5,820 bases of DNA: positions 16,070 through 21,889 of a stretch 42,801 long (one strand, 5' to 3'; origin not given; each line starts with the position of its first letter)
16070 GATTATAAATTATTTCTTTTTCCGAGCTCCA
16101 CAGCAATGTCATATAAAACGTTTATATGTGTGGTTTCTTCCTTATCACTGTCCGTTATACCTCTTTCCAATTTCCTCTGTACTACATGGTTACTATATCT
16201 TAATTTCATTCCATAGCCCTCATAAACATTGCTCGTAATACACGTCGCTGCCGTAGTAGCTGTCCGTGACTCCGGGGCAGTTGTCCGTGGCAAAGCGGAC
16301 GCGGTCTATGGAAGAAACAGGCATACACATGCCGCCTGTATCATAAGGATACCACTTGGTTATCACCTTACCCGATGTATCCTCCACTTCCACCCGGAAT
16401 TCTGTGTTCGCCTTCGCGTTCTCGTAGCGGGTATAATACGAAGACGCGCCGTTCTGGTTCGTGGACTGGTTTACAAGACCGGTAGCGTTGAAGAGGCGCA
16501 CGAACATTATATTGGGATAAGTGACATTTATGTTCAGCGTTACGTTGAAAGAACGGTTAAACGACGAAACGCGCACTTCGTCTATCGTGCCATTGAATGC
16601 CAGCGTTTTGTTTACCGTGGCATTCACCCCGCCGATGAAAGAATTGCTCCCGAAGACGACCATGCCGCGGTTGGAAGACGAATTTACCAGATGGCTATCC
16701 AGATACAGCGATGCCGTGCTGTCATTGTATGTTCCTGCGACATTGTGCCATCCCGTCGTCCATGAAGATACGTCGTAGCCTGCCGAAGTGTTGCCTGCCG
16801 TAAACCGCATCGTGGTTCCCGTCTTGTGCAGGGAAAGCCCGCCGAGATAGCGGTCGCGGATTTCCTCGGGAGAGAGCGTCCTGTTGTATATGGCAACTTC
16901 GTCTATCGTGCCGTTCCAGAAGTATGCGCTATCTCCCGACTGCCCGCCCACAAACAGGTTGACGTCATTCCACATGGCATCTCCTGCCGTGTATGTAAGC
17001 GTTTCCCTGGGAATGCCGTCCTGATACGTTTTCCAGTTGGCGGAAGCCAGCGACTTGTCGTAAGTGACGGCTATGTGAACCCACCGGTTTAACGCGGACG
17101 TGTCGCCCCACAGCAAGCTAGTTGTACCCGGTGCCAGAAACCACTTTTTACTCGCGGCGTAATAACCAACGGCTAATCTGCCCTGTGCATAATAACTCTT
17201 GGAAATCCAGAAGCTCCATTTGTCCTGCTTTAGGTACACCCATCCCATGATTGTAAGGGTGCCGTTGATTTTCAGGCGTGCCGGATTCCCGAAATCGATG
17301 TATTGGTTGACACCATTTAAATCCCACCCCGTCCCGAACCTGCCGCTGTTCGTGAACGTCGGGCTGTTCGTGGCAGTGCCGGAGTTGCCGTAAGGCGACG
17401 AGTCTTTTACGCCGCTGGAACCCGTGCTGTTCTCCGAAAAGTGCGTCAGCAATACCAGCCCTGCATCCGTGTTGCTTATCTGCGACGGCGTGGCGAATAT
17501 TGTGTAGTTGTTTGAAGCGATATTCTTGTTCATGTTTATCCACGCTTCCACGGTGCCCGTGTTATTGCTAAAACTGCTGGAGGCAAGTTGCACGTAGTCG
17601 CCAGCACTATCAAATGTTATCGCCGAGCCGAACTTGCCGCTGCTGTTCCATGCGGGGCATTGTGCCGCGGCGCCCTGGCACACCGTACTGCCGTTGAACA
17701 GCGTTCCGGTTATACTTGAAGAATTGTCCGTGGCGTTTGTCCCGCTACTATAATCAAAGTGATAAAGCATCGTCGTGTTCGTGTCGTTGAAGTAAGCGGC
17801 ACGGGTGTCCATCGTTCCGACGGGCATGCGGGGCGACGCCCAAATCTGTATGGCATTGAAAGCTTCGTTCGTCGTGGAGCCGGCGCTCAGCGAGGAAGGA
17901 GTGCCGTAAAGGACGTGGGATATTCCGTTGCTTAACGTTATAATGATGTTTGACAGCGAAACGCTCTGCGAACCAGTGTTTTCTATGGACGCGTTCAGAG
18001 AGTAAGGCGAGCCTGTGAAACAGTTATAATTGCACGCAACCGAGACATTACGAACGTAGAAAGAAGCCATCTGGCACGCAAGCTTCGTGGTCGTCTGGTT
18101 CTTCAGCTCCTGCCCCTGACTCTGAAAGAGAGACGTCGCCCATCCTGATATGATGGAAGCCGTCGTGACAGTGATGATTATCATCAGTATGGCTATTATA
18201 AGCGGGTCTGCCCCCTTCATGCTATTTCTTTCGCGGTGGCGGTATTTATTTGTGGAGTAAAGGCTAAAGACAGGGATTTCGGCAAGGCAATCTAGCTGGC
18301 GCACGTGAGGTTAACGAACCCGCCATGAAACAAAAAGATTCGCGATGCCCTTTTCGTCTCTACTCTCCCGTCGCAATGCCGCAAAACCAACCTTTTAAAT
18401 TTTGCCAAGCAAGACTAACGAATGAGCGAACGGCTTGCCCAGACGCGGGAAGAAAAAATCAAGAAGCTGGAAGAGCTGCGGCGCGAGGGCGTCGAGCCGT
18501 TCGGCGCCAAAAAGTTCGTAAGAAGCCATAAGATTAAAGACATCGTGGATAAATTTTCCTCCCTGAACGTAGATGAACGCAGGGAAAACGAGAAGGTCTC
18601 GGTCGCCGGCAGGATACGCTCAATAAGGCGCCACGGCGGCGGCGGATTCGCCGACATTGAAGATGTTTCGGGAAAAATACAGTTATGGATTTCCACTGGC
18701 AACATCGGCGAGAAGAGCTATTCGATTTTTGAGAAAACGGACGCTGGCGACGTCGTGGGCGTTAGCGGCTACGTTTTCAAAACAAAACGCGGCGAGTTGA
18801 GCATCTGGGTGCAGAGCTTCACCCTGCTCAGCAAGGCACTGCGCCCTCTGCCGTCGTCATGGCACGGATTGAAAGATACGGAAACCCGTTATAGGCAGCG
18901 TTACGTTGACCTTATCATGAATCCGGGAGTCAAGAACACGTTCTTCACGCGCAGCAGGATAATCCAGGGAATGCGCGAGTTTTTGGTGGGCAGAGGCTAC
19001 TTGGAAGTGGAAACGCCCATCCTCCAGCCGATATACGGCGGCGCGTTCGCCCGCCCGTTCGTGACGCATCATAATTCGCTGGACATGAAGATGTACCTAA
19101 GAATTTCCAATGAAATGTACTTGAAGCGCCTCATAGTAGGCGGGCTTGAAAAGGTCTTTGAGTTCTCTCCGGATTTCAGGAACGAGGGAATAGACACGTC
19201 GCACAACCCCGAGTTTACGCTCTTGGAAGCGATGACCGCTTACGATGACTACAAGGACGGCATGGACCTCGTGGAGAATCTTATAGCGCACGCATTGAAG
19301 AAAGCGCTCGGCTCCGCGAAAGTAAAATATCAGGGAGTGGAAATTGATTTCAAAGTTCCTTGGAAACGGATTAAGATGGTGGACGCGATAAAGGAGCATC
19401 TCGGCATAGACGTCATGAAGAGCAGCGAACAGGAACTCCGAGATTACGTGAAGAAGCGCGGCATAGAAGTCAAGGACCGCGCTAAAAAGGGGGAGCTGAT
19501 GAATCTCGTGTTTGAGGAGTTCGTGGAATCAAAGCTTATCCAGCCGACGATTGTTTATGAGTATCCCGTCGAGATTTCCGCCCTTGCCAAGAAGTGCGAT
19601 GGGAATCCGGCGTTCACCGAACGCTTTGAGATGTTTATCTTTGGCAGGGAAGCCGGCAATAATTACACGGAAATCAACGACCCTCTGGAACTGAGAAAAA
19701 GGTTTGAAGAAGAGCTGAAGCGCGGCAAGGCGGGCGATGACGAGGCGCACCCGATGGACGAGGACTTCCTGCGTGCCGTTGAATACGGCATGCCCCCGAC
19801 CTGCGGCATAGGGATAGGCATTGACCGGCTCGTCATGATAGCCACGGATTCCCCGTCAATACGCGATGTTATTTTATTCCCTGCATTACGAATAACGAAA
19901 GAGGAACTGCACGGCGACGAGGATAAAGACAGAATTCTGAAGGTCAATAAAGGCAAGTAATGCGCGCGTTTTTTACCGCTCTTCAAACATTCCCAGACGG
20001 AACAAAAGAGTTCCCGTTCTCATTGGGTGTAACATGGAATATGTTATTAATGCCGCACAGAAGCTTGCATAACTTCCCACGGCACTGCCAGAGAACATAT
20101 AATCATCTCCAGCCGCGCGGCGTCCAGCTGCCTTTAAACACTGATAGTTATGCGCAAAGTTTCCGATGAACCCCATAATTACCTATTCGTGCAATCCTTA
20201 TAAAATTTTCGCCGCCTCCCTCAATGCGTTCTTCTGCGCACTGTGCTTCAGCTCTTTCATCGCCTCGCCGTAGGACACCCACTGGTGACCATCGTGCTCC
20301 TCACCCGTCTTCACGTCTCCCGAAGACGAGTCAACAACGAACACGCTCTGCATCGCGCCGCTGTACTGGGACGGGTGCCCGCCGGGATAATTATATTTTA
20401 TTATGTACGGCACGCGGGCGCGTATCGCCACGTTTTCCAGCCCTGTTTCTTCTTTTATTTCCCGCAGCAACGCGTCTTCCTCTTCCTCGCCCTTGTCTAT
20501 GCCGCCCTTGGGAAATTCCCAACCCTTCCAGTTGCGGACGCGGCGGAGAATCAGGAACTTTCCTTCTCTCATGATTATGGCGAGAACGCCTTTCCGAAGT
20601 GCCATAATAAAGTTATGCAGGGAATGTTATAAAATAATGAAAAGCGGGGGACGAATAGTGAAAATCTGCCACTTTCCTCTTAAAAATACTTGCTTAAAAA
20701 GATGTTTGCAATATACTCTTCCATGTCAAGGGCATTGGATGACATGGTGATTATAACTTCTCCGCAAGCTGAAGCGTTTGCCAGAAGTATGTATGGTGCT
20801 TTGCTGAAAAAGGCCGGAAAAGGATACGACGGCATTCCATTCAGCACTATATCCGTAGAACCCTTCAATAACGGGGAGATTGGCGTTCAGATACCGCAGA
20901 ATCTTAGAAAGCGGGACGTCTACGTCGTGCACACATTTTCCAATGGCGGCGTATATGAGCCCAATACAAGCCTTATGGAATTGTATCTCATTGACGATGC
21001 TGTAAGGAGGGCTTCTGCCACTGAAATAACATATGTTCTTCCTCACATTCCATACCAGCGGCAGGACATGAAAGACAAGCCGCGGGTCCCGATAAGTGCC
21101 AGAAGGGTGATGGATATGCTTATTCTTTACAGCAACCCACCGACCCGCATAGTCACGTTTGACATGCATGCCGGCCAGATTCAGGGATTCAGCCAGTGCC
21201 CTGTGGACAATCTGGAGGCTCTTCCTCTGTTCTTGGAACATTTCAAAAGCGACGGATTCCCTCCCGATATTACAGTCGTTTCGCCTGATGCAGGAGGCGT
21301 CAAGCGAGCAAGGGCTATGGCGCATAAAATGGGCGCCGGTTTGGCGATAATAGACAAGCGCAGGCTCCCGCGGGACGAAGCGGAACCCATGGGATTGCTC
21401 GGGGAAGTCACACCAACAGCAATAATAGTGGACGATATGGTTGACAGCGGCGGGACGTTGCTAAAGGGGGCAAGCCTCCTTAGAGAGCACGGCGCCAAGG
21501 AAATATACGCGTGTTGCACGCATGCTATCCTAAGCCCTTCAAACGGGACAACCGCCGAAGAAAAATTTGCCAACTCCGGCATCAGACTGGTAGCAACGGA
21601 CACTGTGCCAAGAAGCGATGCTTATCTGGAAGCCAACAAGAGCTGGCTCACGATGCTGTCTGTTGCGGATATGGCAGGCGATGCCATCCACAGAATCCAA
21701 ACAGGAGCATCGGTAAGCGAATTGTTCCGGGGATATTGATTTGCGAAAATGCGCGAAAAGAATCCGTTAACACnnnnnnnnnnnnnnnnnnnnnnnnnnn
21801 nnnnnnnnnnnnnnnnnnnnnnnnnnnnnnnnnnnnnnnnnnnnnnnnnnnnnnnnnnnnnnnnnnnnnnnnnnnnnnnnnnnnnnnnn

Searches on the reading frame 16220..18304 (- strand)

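Call 34: search_protein_families(library=pfam, proteins=[window:16220-18304:-], max_evalue=0.001)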
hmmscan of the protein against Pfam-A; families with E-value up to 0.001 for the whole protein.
window:16220-18304:- (694 aa): 2 families
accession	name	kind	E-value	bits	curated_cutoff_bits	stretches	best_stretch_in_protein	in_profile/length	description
PF13385.13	Laminin_G_3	-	1.8e-33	116.2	27.6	2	331-482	2-150/151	Concanavalin A-like lectin/glucanases superfamily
PF02210.31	Laminin_G_2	-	0.00017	22.5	22.9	0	518-580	54-124/126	Laminin G domain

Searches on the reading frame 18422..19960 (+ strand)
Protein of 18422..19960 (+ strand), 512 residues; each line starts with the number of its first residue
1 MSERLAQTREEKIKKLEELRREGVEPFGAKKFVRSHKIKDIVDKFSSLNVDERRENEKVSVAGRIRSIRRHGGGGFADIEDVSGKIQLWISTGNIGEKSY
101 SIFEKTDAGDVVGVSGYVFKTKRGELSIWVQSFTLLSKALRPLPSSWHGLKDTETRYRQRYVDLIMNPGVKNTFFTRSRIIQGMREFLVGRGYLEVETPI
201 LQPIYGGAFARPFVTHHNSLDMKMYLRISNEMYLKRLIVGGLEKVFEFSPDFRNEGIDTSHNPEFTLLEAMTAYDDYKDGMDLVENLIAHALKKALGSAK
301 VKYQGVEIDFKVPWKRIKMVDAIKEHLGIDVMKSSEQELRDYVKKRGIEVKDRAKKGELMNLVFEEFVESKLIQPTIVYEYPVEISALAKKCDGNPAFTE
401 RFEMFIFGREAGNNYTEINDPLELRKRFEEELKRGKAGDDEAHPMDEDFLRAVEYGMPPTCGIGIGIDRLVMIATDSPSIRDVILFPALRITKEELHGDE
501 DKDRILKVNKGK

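Call 34: search_protein_families(library=pfam, proteins=[window:18422-19960:+], max_evalue=0.001)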
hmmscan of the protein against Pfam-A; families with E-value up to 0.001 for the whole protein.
window:18422-19960:+ (512 aa): 3 families
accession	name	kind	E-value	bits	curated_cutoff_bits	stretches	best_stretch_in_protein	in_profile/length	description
PF00152.25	tRNA-synt_2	-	8.4e-88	294.8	25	1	153-488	2-306/308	tRNA synthetases class II (D, K and N)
PF01336.31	tRNA_anti-codon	-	2.1e-15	56.8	27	1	59-136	1-75/75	OB-fold nucleic acid binding domain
PF01409.25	tRNA-synt_2d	-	0.00023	21.2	19.8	0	453-484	204-236/246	tRNA synthetases class II core domain (F)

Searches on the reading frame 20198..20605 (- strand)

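Call 34: search_protein_families(library=pfam, proteins=[window:20198-20605:-], max_evalue=0.001)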
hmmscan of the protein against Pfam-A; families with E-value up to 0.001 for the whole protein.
window:20198-20605:- (135 aa): 2 families
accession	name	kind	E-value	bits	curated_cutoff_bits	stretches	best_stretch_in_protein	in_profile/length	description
PF00293.34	NUDIX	-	4.3e-24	85.5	21.1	1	4-128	3-131/134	NUDIX domain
PF14815.12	NUDIX_4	-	1.6e-05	25.1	35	1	7-115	2-98/113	NUDIX domain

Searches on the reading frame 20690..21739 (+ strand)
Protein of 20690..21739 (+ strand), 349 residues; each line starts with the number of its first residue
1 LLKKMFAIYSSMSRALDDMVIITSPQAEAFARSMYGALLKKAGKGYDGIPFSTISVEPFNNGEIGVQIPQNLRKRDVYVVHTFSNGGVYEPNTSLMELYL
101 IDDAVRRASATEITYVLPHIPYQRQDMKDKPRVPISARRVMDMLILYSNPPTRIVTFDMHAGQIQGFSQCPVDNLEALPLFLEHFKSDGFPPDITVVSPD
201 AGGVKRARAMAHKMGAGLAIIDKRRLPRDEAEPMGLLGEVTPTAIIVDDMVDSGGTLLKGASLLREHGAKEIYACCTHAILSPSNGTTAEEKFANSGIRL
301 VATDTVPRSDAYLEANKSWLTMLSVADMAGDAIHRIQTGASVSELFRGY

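Call 34: search_protein_families(library=pfam, proteins=[window:20690-21739:+], max_evalue=0.001)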
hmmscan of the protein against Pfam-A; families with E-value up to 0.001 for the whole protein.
window:20690-21739:+ (349 aa): 3 families
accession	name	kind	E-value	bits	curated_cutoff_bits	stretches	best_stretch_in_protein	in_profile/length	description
PF13793.12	Pribosyltran_N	-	4.1e-28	98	25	1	20-144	2-113/117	N-terminal domain of ribose phosphate pyrophosphokinase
PF14572.12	Pribosyl_synth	-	2.7e-18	67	27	1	230-347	71-184/184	Phosphoribosyl synthetase-associated domain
PF00156.33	Pribosyltran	-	1.4e-14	54.1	26.3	1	194-279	31-125/158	Phosphoribosyl transferase domain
